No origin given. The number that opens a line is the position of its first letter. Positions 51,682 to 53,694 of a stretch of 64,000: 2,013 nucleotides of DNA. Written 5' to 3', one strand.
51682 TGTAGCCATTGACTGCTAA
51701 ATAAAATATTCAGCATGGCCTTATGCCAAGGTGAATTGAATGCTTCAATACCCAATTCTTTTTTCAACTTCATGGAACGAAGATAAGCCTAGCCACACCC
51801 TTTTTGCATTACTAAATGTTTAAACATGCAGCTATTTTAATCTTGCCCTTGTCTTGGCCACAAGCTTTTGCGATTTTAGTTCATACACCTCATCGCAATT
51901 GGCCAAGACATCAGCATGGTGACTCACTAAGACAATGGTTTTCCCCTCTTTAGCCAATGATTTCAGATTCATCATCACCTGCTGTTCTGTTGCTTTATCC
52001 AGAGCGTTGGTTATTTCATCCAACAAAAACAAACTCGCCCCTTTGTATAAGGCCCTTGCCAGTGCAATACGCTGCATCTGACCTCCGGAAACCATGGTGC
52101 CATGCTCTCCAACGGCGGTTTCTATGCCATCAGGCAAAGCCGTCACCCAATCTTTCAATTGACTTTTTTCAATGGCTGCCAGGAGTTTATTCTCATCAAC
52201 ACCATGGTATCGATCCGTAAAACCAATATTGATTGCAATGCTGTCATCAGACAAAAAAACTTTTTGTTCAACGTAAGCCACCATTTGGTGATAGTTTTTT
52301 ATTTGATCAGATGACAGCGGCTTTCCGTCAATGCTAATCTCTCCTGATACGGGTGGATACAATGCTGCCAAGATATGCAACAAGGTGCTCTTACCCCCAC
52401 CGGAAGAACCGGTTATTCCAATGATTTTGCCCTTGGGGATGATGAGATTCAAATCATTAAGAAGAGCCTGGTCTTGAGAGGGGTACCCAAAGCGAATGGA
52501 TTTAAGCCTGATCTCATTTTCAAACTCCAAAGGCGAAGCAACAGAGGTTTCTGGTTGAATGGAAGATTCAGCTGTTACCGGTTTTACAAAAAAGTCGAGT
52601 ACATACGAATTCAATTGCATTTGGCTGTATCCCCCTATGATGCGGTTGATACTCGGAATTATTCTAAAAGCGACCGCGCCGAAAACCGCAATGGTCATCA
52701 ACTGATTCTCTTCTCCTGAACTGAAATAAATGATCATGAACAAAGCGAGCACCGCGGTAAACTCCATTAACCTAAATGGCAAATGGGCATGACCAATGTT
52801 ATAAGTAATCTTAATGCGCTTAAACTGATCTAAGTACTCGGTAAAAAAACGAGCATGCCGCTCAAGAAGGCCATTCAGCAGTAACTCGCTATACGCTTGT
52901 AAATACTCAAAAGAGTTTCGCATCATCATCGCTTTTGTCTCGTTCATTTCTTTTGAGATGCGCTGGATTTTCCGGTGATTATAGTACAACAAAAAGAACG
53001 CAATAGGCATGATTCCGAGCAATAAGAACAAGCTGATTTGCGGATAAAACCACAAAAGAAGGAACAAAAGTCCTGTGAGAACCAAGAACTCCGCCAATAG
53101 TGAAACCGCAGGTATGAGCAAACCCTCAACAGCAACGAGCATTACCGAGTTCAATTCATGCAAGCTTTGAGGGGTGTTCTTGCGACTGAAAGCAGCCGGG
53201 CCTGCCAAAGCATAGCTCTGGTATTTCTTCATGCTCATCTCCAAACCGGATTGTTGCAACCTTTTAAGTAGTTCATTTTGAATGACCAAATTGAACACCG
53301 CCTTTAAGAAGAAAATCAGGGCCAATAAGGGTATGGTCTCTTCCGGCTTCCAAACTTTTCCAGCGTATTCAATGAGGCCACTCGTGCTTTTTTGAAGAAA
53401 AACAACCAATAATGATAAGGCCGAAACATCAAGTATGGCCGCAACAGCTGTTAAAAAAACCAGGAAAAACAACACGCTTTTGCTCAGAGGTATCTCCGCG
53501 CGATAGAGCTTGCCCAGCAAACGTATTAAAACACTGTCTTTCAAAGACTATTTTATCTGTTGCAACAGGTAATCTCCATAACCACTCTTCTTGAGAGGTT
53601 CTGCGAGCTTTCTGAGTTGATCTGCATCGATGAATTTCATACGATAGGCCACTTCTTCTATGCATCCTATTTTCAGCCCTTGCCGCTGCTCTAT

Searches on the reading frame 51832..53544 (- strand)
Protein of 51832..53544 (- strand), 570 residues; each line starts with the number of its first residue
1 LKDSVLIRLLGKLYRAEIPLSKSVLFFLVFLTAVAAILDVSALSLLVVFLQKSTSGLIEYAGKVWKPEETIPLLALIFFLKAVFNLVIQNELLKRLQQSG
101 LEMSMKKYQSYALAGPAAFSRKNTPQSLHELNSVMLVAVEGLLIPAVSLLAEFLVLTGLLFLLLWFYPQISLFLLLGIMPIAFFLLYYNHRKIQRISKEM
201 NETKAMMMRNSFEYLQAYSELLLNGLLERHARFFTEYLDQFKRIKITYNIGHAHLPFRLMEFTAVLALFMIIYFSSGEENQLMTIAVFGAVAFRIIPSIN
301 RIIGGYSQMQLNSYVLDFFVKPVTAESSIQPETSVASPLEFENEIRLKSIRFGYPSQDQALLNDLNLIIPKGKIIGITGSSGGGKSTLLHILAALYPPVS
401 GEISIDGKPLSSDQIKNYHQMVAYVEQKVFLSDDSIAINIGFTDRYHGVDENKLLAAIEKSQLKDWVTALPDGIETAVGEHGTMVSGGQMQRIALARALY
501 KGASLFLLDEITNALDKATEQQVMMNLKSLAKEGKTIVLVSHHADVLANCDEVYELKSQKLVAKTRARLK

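Call 48: search_protein_families(library=ncbifam, proteins=[window:51832-53544:-], max_evalue=0.00001)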
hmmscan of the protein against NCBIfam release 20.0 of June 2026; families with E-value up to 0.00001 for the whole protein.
window:51832-53544:- (570 aa): 186 families (the best 25 are shown)
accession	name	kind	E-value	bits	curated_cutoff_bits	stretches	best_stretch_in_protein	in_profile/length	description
NF050066.1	LPSTprtrPglK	equivalog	2.3e-69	234.3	1000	1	77-557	82-556/558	BC-type lipopolysaccharide transporter PglK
TIGR02203.1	MsbA_lipidA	equivalog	6.5e-68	229.6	602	1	31-563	18-548/572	lipid A export permease/ATP-binding protein MsbA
NF008364.0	PRK11160.1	equivalog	6.9e-57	193.3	630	1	149-565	141-556/575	heme ABC transporter ATP-binding protein/permease CydC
TIGR02857.1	CydD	equivalog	9.3e-57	193.1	435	1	331-555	307-528/529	thiol reductant ABC exporter subunit CydD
TIGR03796.1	NHLM_micro_ABC1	equivalog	3.4e-55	187.5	853.3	1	73-564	199-692/710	NHLP family bacteriocin export ABC transporter peptidase/permease/ATPase subunit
NF045513.1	HepA_fam_ABC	equivalog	7.1e-55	186.6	725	1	151-563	180-588/610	heterocyst formation ABC transporter subunit HepA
TIGR02204.1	MsbA_rel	hypoth_equivalog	1.8e-54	185.4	780.4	1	152-564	142-555/576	ABC transporter, permease/ATP-binding protein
TIGR02868.1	CydC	equivalog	2.8e-54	184.7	329.05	1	152-543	137-529/530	thiol reductant ABC exporter subunit CydC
TIGR03375.1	type_I_sec_LssB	subfamily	1.1e-53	182.6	693.1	1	159-564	278-682/696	type I secretion system permease/ATPase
NF008381.0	PRK11176.1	equivalog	5.7e-53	180.2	867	1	147-562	144-557/582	lipid A ABC transporter ATP-binding protein/permease MsbA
TIGR00958.1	3a01208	subfamily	2.6e-51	174.8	874.6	1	332-563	466-693/711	antigen peptide transporter 2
TIGR01842.1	type_I_sec_PrtD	subfamily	6.6e-50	170.2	510.15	1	74-558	52-528/544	type I secretion system permease/ATPase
TIGR01846.1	type_I_sec_HlyB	subfamily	2.5e-48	164.9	725.55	1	333-563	444-671/694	type I secretion system permease/ATPase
NF008379.0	PRK11174.1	equivalog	1.2e-43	149.7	684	1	354-564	358-564/588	heme ABC transporter permease/ATP-binding protein CydD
TIGR03797.1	NHLM_micro_ABC2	equivalog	4.5e-43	147.7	709.4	1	149-563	257-664/686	NHLP bacteriocin export ABC transporter permease/ATPase subunit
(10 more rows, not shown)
